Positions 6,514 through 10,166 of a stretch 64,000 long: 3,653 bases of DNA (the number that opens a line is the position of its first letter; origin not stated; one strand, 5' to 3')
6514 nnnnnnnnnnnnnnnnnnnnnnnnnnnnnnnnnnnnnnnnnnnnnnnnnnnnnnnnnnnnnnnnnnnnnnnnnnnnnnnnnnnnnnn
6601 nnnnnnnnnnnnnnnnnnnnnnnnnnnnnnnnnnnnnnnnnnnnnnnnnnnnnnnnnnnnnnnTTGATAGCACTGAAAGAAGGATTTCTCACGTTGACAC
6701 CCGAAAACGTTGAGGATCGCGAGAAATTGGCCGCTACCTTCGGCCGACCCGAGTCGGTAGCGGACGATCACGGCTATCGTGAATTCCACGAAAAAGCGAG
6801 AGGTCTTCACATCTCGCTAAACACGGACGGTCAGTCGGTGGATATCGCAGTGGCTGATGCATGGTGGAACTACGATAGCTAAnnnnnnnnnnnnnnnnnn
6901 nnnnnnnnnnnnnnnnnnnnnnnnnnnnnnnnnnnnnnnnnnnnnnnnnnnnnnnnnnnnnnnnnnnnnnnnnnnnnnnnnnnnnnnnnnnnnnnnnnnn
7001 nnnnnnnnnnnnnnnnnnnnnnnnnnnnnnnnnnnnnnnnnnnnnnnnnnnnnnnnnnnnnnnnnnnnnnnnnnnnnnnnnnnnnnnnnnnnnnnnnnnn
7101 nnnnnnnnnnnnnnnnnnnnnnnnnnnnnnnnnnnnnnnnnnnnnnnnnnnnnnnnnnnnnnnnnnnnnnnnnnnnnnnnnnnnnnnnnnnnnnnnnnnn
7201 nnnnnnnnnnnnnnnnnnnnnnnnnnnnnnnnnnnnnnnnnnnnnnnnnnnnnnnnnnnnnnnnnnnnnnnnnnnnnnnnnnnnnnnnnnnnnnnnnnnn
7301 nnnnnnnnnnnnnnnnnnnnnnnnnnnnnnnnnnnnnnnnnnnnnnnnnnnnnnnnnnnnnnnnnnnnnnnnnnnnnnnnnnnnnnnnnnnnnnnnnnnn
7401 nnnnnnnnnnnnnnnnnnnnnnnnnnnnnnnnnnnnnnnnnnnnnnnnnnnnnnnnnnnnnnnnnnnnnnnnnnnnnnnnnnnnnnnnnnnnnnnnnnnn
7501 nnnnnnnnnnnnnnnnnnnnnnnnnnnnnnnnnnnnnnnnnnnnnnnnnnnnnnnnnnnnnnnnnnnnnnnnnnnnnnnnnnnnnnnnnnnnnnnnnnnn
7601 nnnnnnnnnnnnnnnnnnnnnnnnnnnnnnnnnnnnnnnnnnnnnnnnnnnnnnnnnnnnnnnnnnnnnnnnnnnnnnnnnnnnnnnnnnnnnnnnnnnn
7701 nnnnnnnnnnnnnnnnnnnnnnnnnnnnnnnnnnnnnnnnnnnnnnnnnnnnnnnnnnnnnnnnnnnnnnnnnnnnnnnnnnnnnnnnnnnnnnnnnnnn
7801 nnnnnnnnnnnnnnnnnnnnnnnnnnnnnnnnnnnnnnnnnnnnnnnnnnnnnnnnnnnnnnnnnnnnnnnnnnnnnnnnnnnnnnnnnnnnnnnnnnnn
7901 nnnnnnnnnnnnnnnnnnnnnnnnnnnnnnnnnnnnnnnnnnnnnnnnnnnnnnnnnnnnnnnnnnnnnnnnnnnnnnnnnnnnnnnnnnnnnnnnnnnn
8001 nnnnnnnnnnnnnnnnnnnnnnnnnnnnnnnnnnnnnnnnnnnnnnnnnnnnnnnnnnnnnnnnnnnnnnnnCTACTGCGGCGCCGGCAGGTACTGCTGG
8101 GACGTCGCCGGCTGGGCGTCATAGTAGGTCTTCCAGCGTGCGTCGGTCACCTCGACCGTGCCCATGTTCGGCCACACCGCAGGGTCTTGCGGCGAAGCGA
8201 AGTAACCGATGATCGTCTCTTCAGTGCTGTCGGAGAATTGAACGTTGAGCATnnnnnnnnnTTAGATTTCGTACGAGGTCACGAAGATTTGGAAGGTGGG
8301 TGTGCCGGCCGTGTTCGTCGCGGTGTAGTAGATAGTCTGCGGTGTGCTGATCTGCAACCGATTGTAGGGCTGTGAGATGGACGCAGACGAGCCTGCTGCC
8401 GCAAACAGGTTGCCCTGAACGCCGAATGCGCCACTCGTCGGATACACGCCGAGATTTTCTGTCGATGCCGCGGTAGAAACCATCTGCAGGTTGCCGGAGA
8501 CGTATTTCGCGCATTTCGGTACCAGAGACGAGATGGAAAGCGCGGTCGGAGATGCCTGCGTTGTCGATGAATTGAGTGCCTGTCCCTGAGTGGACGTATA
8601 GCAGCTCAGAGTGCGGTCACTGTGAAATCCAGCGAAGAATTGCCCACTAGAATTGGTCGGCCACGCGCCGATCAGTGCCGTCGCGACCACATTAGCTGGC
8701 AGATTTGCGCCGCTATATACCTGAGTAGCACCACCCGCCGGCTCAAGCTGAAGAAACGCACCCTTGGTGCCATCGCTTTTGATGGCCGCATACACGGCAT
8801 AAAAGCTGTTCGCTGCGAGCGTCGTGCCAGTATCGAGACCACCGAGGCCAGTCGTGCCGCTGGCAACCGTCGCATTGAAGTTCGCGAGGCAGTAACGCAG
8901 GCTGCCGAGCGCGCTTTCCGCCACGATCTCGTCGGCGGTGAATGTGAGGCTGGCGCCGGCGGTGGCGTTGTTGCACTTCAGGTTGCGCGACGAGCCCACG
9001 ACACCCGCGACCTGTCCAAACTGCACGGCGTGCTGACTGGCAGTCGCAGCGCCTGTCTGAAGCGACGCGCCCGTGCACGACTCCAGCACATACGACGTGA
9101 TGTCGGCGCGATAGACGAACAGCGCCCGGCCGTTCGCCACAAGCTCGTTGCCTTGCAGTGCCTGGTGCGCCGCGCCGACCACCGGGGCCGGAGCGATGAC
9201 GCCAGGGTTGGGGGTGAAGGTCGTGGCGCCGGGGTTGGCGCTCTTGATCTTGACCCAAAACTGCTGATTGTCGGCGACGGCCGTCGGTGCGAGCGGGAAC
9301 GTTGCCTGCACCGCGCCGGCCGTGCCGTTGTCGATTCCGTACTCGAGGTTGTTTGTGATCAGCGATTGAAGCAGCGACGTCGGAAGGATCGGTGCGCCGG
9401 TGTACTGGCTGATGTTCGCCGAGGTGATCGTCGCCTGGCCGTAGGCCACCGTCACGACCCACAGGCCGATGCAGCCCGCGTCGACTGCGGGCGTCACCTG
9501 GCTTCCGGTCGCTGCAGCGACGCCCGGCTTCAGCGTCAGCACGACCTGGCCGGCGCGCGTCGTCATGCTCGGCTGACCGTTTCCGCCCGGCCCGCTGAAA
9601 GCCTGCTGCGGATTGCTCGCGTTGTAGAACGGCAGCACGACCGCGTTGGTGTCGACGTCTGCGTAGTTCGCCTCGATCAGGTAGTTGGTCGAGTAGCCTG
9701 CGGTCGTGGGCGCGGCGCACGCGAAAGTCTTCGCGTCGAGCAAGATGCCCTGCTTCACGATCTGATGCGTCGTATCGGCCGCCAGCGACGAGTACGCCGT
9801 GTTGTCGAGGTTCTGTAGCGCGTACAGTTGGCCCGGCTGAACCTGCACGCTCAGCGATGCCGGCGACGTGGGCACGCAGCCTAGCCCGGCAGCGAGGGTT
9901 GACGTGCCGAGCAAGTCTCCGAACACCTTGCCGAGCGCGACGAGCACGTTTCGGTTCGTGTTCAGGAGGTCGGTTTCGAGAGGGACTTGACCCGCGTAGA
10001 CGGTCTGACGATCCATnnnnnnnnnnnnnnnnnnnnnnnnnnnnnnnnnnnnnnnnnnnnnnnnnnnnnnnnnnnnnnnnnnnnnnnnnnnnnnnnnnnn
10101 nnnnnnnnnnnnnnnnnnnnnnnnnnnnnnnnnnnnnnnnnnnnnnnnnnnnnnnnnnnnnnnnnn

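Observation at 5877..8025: Accessory-gene island between lysis and tail-fiber genes: a secreted outer-membrane beta-barrel and a GT4 glycosyltransferase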

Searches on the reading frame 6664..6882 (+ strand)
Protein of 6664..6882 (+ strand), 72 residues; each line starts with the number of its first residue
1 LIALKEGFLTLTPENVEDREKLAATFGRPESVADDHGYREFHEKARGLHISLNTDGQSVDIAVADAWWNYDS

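Call 3: search_protein_families(library=pfam, proteins=[window:6664-6882:+], max_evalue=0.01)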
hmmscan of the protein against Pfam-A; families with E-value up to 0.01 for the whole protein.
window:6664-6882:+ (72 aa): 0 families

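Call 4: search_protein_families(library=phrogs, proteins=[window:6664-6882:+], max_evalue=0.01)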
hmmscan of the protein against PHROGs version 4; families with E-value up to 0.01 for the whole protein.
window:6664-6882:+ (72 aa): 0 families

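Call 6: search_protein_families(library=ncbifam, proteins=[window:6664-6882:+], max_evalue=0.1)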
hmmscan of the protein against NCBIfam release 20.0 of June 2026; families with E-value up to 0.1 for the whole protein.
window:6664-6882:+ (72 aa): 0 families

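Call 58: search_dna_similar(query=window:6664-6882:+, collection=phages, mode=protein, max_evalue=0.01)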
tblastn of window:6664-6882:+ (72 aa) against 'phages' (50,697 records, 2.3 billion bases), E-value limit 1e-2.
No match.

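Call 59: find_homologous_proteins(query=window:6664-6882:+, max_evalue=0.001)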
Query window:6664-6882:+ (72 aa): 2 proteins with E <= 0.001 among 2 candidates.
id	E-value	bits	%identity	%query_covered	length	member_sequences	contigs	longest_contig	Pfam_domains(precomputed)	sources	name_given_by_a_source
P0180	1.4e-41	157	99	100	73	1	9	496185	-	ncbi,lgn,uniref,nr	ncbi:hypothetical protein [Paraburkholderia kururiensis]|uniref:hypothetical protein n=1 Tax=Parabur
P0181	4.0e-26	108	69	97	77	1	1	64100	-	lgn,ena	-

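Call 60: find_encoding_contigs(protein=P0181, flank=8000, max_places=2)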
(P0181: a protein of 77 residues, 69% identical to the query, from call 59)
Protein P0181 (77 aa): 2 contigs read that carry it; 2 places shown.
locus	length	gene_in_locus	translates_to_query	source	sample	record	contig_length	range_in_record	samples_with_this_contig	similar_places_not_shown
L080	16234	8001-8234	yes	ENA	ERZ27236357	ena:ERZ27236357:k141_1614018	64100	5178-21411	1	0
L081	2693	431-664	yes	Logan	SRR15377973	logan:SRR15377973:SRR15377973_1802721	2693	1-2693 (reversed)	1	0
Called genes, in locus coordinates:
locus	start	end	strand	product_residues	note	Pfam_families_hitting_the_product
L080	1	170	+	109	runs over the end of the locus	-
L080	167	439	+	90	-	PF13619:KTSC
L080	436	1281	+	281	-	PF04404:ERF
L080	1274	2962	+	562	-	PF09588:YqaJ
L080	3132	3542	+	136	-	-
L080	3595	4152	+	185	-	-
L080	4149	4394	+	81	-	-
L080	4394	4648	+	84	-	-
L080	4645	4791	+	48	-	-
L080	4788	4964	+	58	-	-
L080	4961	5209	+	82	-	-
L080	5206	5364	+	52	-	-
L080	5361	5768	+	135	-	-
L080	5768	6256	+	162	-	-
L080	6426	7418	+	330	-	PF00589:Phage_integrase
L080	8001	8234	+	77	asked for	-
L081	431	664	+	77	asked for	-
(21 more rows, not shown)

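Call 100: search_protein_families(library=padloc, proteins=[window:6664-6882:+], max_evalue=0.01)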
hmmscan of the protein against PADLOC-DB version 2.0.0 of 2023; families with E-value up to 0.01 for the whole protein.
window:6664-6882:+ (72 aa): 0 families

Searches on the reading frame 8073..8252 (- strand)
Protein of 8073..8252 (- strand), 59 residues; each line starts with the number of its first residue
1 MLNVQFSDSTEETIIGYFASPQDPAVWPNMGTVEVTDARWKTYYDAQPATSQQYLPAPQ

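Call 3: search_protein_families(library=pfam, proteins=[window:8073-8252:-], max_evalue=0.01)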
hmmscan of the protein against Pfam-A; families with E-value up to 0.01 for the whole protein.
window:8073-8252:- (59 aa): 0 families

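Call 4: search_protein_families(library=phrogs, proteins=[window:8073-8252:-], max_evalue=0.01)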
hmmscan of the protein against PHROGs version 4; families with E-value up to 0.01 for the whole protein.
window:8073-8252:- (59 aa): 1 family
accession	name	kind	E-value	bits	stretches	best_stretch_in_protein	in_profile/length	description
phrog_20339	-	unknown function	4.5e-20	72.5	1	2-58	2-58/62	-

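Call 6: search_protein_families(library=ncbifam, proteins=[window:8073-8252:-], max_evalue=0.1)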
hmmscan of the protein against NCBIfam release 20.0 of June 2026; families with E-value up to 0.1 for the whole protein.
window:8073-8252:- (59 aa): 0 families

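Call 100: search_protein_families(library=padloc, proteins=[window:8073-8252:-], max_evalue=0.01)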
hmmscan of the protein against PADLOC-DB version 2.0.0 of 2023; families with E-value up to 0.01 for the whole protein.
window:8073-8252:- (59 aa): 0 families

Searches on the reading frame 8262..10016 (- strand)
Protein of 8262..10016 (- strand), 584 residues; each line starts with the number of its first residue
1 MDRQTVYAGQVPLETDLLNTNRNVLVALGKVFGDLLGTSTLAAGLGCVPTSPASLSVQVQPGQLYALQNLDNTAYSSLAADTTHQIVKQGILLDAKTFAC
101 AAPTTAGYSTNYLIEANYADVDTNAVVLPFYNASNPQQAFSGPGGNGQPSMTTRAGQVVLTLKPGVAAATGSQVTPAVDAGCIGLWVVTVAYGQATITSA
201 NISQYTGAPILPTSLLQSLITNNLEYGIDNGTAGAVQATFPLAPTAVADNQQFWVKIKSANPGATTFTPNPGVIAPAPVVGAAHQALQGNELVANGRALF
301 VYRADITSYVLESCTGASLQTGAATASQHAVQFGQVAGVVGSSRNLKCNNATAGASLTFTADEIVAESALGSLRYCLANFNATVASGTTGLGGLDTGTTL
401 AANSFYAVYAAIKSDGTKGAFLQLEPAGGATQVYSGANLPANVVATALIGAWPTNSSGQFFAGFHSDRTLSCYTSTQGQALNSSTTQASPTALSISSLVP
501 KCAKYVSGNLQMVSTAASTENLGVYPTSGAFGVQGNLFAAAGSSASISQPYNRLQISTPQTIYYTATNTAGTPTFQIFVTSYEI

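Call 3: search_protein_families(library=pfam, proteins=[window:8262-10016:-], max_evalue=0.01)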
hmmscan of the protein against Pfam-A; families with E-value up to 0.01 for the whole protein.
window:8262-10016:- (584 aa): 0 families

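Call 4: search_protein_families(library=phrogs, proteins=[window:8262-10016:-], max_evalue=0.01)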
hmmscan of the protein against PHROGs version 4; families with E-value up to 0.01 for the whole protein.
window:8262-10016:- (584 aa): 1 family
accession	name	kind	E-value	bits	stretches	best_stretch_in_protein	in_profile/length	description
phrog_11518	-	tail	9.7e-25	87.9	1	55-583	497-811/812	tail fiber protein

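Call 6: search_protein_families(library=ncbifam, proteins=[window:8262-10016:-], max_evalue=0.1)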
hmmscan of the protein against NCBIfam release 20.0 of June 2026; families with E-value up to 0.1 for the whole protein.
window:8262-10016:- (584 aa): 0 families
